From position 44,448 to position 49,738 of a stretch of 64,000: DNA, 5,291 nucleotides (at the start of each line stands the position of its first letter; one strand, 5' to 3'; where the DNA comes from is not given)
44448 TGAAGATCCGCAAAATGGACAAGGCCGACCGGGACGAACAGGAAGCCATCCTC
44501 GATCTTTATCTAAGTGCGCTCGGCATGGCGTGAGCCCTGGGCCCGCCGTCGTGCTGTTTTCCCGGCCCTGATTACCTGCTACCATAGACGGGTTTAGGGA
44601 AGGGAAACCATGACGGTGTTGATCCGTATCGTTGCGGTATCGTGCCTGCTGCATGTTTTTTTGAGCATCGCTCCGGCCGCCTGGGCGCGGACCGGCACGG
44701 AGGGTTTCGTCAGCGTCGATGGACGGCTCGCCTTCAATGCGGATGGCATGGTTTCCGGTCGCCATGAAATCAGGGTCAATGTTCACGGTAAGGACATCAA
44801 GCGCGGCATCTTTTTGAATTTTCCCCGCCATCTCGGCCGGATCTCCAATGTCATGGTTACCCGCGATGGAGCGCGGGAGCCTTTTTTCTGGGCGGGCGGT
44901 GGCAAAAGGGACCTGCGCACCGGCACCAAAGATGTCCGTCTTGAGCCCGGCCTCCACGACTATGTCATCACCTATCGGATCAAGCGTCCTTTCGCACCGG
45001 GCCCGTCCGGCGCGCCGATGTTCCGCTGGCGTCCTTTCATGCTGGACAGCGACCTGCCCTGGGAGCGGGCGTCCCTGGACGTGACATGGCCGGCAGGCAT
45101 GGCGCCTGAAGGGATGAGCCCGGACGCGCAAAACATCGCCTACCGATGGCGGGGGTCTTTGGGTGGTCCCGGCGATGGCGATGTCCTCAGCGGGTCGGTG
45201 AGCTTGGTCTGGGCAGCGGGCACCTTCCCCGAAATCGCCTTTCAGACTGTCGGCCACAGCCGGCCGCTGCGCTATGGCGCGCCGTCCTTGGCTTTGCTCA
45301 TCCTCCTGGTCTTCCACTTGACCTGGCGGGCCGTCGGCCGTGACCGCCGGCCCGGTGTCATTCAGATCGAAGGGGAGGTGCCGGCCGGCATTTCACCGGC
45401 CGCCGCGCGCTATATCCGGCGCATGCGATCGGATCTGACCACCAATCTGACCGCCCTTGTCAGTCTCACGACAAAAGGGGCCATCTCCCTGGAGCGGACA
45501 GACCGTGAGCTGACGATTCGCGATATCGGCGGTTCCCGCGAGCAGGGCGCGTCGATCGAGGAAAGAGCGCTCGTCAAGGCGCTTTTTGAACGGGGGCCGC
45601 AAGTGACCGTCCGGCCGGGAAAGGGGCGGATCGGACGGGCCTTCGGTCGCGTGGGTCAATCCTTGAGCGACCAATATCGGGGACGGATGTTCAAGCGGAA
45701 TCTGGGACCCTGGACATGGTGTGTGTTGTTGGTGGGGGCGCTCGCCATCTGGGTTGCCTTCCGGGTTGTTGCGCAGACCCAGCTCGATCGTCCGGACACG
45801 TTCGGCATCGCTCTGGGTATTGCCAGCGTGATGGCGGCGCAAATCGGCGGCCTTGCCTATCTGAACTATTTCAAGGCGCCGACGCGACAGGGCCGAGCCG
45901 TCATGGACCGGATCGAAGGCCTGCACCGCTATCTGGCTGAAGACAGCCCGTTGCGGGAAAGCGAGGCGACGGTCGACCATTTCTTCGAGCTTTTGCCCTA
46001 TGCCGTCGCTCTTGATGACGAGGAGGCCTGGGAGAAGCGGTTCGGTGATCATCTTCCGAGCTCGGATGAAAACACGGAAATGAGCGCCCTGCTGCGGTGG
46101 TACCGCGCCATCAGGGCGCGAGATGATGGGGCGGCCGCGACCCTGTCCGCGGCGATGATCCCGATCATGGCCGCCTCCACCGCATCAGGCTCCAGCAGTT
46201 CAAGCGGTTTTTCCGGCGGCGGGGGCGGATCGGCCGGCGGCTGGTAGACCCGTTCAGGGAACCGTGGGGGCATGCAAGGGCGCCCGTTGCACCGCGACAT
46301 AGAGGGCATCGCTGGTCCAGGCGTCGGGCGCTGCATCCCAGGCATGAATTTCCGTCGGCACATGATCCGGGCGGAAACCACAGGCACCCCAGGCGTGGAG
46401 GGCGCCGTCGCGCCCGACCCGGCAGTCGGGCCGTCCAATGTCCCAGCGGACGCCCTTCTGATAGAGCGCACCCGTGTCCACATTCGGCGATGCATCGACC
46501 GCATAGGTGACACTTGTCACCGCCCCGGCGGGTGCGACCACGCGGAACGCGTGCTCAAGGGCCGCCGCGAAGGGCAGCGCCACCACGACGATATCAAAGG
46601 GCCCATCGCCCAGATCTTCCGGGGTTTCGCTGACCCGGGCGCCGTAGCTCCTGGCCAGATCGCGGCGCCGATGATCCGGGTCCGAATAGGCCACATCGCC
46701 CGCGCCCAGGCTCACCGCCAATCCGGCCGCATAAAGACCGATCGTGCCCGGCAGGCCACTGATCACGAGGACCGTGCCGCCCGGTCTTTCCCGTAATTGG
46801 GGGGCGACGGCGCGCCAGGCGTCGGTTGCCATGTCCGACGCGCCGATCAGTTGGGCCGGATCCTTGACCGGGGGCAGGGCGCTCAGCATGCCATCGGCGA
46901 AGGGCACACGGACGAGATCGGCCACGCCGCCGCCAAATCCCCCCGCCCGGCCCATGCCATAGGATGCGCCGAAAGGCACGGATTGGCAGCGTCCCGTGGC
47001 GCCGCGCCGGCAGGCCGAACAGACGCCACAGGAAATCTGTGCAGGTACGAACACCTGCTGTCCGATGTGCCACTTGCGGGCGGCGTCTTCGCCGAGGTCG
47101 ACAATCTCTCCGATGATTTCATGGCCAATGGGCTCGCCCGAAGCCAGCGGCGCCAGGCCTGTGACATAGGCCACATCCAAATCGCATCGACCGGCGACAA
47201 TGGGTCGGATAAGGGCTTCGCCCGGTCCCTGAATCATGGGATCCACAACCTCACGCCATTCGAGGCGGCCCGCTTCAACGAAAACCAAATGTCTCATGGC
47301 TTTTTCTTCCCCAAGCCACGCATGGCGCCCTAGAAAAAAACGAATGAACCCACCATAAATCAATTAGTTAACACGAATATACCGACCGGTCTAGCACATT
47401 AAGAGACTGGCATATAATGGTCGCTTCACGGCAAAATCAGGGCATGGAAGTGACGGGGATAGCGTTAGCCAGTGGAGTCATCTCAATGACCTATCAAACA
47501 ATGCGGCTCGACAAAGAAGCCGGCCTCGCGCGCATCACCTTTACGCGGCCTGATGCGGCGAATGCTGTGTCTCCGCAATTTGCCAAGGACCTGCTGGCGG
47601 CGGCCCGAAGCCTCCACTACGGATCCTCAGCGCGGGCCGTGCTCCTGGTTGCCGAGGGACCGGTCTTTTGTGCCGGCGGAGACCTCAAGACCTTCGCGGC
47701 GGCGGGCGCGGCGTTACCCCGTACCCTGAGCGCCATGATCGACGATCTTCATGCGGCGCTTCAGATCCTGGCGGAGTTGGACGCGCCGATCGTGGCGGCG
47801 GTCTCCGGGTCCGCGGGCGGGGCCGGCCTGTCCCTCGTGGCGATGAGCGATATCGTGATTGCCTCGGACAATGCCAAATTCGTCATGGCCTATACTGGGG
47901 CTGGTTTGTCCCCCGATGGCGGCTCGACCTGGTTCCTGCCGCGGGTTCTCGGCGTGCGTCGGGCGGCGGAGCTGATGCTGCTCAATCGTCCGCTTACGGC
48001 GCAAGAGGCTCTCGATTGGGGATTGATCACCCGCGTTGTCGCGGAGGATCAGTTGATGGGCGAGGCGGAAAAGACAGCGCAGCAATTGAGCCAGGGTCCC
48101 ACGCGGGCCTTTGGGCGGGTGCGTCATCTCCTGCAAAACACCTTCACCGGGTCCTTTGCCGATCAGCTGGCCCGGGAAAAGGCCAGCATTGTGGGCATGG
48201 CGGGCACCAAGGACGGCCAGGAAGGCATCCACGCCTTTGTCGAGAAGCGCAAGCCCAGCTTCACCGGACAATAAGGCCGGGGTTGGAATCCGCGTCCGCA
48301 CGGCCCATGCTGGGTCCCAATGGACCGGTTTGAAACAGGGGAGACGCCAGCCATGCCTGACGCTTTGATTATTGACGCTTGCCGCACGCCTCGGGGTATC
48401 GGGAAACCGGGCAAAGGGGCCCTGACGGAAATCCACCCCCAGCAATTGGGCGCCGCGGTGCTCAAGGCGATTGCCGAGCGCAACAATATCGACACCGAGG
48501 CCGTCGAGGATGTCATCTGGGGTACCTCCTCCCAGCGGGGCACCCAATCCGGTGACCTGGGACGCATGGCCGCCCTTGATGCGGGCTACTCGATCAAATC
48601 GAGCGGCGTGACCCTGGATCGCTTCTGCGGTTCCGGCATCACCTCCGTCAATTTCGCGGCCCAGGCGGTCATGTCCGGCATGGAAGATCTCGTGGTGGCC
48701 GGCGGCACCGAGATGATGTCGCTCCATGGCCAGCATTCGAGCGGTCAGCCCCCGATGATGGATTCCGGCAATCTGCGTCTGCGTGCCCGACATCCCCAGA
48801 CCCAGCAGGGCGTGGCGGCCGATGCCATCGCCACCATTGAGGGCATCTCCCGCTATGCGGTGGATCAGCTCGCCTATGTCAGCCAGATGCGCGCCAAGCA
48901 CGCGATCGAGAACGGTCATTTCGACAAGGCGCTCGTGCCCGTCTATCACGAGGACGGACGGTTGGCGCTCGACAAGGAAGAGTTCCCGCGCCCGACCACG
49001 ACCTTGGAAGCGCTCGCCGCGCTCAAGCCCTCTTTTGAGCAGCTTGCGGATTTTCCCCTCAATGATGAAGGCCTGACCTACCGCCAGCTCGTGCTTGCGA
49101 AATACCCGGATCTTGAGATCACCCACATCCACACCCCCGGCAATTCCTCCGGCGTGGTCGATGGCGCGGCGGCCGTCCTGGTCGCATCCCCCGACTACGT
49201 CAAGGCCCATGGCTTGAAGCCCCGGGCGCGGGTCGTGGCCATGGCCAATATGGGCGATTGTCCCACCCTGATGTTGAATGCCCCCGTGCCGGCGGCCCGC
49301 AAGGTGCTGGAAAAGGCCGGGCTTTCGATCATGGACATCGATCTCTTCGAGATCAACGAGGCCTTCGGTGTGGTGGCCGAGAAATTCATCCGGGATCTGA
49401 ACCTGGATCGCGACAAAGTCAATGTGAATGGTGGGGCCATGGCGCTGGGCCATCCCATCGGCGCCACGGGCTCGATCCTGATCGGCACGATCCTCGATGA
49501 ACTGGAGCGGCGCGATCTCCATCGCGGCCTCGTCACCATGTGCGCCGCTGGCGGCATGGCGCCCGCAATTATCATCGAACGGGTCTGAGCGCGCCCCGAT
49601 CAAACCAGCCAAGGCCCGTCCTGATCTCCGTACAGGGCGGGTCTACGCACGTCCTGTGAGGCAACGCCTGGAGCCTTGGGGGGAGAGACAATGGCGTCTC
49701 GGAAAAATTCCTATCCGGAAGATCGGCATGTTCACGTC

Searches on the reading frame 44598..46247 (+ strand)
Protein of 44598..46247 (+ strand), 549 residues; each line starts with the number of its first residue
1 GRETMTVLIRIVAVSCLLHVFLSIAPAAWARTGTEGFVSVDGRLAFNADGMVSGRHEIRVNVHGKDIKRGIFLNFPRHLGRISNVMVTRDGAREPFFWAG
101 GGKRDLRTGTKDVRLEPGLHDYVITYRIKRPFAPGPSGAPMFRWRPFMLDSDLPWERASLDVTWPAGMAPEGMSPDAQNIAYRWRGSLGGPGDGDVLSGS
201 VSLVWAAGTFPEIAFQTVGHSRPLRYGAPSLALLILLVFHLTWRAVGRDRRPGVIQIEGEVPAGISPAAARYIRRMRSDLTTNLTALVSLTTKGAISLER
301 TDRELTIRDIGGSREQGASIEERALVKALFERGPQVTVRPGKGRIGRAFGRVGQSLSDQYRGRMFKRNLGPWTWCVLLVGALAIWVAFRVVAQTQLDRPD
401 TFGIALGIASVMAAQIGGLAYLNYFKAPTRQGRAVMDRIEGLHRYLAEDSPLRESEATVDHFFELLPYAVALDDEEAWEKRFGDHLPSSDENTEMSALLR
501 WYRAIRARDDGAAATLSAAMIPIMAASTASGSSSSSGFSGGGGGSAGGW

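Call 50: search_protein_families(library=pfam, proteins=[window:44598-46247:+])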
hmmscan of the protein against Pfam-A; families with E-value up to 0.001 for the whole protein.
window:44598-46247:+ (549 aa): 2 families
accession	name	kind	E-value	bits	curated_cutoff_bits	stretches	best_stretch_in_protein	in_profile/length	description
PF20990.2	DUF2207_C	-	8.3e-25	88.3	33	1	259-482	6-247/247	Predicted membrane protein (DUF2207) C-terminal domain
PF09972.14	DUF2207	-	6.6e-05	23.6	24.4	1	41-173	6-126/172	Predicted membrane protein (DUF2207) N-terminal domain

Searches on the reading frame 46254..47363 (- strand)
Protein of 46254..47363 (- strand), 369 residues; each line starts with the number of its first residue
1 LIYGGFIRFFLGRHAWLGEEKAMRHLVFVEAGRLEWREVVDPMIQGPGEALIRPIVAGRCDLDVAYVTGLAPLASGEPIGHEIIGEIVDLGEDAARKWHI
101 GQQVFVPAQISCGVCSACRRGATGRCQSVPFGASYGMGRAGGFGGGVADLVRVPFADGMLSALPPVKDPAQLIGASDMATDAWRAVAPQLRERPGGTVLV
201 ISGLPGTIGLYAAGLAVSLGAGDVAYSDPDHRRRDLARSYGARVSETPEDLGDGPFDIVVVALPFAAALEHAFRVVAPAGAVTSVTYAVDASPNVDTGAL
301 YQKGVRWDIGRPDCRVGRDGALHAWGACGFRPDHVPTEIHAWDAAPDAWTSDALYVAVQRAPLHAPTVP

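Call 50: search_protein_families(library=pfam, proteins=[window:46254-47363:-])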
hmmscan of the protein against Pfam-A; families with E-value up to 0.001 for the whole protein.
window:46254-47363:- (369 aa): 2 families
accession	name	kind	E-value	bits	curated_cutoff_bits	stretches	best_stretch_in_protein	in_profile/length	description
PF08240.17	ADH_N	-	1.6e-16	60.8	23.5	1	46-155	1-96/104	Alcohol dehydrogenase GroES-like domain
PF00107.32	ADH_zinc_N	-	4.3e-06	27.2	31.8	1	208-304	2-106/129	Zinc-binding dehydrogenase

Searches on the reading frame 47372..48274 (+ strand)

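Call 65: search_protein_families(library=pfam, proteins=[window:47372-48274:+])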
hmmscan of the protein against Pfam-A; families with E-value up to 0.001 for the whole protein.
window:47372-48274:+ (300 aa): 2 families
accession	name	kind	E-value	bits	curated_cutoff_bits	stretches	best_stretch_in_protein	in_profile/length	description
PF00378.25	ECH_1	-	1.4e-55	188.8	27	1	48-300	2-251/251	Enoyl-CoA hydratase/isomerase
PF16113.10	ECH_2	-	7.5e-28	98.4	27.2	1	53-230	2-179/335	Enoyl-CoA hydratase/isomerase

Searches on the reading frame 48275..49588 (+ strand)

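Call 50: search_protein_families(library=pfam, proteins=[window:48275-49588:+])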
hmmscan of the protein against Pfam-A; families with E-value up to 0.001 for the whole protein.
window:48275-49588:+ (437 aa): 4 families
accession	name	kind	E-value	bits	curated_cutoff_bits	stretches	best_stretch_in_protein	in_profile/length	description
PF00108.29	Thiolase_N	-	4.7e-47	161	26.4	1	31-256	2-235/260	Thiolase, N-terminal domain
PF02803.24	Thiolase_C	-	1.1e-40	138.6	27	1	314-436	1-123/123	Thiolase, C-terminal domain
PF00109.32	ketoacyl-synt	-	4.7e-05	23.6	20.8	1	112-175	168-231/252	Beta-ketoacyl synthase, N-terminal domain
PF22691.2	Thiolase_C_1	-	0.00048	20.3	28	0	324-376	7-59/144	Thiolase C-terminal domain-like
